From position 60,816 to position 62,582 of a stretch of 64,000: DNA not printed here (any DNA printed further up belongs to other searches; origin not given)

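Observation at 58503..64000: Ehr-like (nickel-less) group-4 hydrogenase-related membrane complex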

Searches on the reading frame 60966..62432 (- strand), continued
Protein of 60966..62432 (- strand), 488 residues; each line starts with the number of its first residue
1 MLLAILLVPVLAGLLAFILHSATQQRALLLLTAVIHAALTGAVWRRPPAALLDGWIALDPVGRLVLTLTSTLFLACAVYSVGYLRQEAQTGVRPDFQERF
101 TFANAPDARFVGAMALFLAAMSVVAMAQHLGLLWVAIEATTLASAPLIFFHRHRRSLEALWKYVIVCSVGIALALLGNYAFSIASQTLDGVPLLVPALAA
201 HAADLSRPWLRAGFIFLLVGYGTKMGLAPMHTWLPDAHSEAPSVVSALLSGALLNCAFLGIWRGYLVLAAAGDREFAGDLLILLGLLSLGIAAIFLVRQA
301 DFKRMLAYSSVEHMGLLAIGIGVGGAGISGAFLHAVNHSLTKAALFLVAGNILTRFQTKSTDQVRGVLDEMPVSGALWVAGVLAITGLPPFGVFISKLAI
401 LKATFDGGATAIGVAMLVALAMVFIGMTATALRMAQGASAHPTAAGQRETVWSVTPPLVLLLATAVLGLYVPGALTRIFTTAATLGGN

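Call 48: search_solved_structures(query=window:60966-62432:-, max_evalue=1e-20, show_alignments=5)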
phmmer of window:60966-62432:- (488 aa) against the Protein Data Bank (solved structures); distinct sequences matched with E-value up to 1e-20: 18.
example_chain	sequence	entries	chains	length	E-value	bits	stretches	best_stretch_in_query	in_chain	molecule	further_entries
6hum_D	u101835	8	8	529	1.6e-26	96.8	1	128-429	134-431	NAD(P)H-quinone oxidoreductase chain 4 1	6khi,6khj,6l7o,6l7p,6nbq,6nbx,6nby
6cfw_H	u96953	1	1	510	9.6e-26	94.2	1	119-473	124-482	Monovalent cation/H+ antiporter subunit D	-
6u8y_X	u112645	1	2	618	2.5e-25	92.9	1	117-427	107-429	NADH dehydrogenase subunit M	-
7p61_M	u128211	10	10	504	3.6e-25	92.3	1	217-466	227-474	NADH dehydrogenase I subunit M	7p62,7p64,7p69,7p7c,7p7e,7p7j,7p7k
3rko_M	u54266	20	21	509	3.7e-25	92.3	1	217-466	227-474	NADH-QUINONE OXIDOREDUCTASE SUBUNIT M | NADH dehydrogenase I subunit M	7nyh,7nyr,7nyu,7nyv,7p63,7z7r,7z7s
6u8y_H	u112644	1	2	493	1.2e-24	90.6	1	114-420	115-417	NADH dehydrogenase subunit N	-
7ar9_M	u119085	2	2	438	2.7e-23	86.1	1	211-469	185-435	ND4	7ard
8e9g_L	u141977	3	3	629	5.9e-23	85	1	103-467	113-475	NADH-quinone oxidoreductase, L subunit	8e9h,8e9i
7qru_D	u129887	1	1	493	2.6e-22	82.9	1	118-468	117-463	Na+/H+ antiporter subunit D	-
8qby_M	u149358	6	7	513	2.6e-22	82.9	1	130-470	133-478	NADH dehydrogenase subunit M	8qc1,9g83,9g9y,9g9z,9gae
7a23_M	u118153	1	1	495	5.2e-22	81.9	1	152-424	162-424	Nad4m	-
7eu3_D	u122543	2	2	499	7e-22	81.5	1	142-430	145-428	NAD(P)H-quinone oxidoreductase chain 4, chloroplastic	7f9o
7ar7_M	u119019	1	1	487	1.3e-21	80.6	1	131-424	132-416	NADH-ubiquinone oxidoreductase chain 4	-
7aqw_M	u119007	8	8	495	1.4e-21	80.5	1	131-424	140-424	NADH-ubiquinone oxidoreductase chain 4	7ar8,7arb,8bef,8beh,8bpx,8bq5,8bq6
9grx_D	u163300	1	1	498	1.6e-21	80.3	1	214-432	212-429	NAD(P)H-quinone oxidoreductase chain 4, chloroplastic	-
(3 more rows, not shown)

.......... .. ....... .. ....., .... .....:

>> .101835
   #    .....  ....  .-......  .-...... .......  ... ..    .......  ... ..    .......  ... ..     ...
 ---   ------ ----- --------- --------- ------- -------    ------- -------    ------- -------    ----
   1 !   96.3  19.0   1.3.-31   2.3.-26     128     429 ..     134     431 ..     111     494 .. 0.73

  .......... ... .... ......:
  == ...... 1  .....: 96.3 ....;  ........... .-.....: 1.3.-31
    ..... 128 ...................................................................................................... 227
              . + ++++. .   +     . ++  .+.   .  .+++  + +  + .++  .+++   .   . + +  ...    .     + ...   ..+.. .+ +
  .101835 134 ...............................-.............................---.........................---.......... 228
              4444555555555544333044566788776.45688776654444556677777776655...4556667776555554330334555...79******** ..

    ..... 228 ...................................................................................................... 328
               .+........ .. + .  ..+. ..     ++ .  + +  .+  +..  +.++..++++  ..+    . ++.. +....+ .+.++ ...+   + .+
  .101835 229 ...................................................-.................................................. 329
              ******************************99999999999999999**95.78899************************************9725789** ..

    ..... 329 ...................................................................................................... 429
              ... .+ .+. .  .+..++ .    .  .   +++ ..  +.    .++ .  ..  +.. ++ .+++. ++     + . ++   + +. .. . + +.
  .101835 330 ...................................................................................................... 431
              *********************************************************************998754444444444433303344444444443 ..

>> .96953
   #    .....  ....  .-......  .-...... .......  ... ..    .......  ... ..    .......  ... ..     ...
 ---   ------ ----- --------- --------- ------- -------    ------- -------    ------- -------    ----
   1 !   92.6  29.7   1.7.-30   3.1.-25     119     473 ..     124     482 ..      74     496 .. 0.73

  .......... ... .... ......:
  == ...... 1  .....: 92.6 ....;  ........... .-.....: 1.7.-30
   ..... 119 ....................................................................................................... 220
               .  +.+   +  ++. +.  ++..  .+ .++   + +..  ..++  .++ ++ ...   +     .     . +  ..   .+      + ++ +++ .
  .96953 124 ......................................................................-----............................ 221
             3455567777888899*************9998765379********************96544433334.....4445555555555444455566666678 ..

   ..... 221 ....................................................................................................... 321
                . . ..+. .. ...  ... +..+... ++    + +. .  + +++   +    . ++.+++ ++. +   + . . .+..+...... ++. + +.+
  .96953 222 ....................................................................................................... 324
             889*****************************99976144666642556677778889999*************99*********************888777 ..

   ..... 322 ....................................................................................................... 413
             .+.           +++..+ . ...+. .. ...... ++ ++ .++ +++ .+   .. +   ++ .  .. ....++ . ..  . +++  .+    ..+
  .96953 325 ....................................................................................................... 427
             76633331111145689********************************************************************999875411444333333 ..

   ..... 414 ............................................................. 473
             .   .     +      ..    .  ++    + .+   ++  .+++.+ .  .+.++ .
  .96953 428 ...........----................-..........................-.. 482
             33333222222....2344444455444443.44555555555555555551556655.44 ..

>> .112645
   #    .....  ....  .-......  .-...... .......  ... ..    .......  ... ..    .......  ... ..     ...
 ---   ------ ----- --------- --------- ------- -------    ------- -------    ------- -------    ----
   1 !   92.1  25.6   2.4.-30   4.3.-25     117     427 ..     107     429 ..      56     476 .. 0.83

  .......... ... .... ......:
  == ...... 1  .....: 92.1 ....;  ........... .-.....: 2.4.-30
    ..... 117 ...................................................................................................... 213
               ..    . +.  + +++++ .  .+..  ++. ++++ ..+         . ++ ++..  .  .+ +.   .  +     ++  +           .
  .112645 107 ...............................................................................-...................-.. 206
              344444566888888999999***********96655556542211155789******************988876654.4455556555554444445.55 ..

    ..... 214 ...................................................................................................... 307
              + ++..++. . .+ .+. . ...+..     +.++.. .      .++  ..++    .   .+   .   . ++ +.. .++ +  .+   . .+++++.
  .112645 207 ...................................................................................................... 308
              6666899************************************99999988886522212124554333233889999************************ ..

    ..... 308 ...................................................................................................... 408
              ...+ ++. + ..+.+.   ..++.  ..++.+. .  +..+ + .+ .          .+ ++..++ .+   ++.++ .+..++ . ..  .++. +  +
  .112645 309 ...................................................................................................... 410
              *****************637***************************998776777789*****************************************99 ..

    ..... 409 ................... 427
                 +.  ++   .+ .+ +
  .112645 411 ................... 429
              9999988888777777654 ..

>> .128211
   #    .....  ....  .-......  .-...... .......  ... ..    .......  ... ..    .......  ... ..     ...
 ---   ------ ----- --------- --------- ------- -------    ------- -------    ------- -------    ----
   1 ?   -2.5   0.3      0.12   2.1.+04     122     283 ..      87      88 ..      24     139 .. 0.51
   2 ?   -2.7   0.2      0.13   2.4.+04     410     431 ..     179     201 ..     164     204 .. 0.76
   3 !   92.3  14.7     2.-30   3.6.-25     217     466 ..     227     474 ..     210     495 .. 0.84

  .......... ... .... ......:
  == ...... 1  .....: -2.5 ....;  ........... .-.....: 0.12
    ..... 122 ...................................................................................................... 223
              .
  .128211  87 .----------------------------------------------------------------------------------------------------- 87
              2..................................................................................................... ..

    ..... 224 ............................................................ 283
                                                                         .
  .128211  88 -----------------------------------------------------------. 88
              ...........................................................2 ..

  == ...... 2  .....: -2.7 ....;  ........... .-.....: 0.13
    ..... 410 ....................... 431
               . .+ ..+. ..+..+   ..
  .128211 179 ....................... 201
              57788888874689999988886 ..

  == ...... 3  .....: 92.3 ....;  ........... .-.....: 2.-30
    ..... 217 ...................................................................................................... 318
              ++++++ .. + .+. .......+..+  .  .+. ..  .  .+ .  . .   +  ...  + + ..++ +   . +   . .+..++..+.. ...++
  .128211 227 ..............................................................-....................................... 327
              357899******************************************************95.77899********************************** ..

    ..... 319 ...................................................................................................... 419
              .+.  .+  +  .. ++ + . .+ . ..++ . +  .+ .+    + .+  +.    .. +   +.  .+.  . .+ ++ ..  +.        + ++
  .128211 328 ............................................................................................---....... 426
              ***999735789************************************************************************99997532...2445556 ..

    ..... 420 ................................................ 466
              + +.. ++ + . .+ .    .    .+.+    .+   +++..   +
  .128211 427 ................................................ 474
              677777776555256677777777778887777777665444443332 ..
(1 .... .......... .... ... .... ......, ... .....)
